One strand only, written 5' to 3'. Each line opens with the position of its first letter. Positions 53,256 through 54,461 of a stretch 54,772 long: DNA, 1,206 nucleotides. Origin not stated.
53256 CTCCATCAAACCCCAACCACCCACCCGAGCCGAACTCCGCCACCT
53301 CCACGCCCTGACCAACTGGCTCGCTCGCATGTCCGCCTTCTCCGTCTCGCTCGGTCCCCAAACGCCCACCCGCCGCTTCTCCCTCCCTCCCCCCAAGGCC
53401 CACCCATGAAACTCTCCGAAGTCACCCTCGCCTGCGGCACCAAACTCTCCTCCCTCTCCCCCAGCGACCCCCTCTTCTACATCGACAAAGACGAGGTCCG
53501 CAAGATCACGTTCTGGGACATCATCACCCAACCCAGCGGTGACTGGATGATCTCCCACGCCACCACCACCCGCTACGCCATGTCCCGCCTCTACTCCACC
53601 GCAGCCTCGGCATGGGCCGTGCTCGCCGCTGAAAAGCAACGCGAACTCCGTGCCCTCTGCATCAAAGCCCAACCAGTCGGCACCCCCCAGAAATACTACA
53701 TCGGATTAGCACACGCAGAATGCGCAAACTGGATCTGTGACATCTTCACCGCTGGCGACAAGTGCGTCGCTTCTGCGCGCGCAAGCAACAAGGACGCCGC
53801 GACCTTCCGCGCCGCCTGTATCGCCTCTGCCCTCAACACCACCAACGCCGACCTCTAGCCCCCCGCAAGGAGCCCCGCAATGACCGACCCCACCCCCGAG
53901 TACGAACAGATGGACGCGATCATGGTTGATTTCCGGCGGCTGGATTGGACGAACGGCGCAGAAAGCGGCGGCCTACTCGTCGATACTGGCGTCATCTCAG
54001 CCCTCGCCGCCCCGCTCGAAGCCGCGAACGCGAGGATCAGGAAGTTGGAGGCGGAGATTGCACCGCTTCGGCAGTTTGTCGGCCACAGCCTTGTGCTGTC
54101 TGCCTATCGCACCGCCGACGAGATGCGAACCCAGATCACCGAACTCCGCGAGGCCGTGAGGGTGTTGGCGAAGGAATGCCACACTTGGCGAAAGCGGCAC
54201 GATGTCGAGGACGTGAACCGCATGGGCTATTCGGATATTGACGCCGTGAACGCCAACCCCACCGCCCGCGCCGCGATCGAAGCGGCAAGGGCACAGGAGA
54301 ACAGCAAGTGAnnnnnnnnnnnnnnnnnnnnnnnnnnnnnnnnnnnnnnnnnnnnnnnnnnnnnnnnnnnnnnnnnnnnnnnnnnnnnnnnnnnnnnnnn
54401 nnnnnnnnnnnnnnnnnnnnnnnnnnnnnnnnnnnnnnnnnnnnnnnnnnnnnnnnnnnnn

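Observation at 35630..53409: Extreme, sharply bounded G/C strand asymmetry that flips sign across the 41.05-42.84 kb non-coding region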

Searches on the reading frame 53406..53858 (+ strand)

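Call 73: search_protein_families(library=pfam, proteins=[window:53406-53858:+], max_evalue=0.1)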
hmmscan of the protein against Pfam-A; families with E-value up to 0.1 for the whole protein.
window:53406-53858:+ (150 aa): 1 family
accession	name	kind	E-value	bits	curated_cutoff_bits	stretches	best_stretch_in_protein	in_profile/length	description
PF01654.22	Cyt_bd_oxida_I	-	0.016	14.2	26.2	1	30-83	158-211/418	Cytochrome bd terminal oxidase subunit I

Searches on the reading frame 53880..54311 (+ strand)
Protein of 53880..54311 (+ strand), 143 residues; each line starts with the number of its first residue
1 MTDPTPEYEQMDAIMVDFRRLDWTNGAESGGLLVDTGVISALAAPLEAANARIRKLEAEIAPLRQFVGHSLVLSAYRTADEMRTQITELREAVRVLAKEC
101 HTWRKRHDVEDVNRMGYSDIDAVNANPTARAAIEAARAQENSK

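Call 31: find_encoding_contigs(protein=window:53880-54311:+, flank=10000, max_places=8)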
Protein window:53880-54311:+ (143 aa): 22 contigs read that carry it; 7 places shown.
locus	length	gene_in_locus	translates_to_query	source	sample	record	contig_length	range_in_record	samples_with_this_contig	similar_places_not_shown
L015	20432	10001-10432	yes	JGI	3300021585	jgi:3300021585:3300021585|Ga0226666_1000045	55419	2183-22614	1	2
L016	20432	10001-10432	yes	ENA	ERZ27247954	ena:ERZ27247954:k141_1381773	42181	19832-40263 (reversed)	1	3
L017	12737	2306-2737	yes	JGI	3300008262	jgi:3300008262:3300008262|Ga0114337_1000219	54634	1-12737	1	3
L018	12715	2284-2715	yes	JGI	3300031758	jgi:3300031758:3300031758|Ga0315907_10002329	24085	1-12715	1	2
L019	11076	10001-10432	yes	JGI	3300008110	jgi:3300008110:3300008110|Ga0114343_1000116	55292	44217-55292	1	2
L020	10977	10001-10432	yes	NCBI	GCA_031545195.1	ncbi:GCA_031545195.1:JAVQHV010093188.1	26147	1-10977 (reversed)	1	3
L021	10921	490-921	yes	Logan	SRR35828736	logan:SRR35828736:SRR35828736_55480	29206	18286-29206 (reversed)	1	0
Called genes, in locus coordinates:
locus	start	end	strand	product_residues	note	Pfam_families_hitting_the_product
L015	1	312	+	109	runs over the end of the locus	-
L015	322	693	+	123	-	-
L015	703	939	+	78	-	-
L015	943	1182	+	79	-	-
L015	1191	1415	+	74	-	-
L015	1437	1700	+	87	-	-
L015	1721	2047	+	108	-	-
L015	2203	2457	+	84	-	-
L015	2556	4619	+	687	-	-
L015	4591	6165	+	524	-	PF14464:Prok-JAB (weak)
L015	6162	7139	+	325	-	PF00899:ThiF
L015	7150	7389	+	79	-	-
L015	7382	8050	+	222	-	-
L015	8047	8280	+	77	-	-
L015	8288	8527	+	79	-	-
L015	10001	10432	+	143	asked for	-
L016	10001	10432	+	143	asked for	-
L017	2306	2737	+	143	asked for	-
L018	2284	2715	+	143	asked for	-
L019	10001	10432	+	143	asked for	-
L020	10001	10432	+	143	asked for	-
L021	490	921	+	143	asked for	-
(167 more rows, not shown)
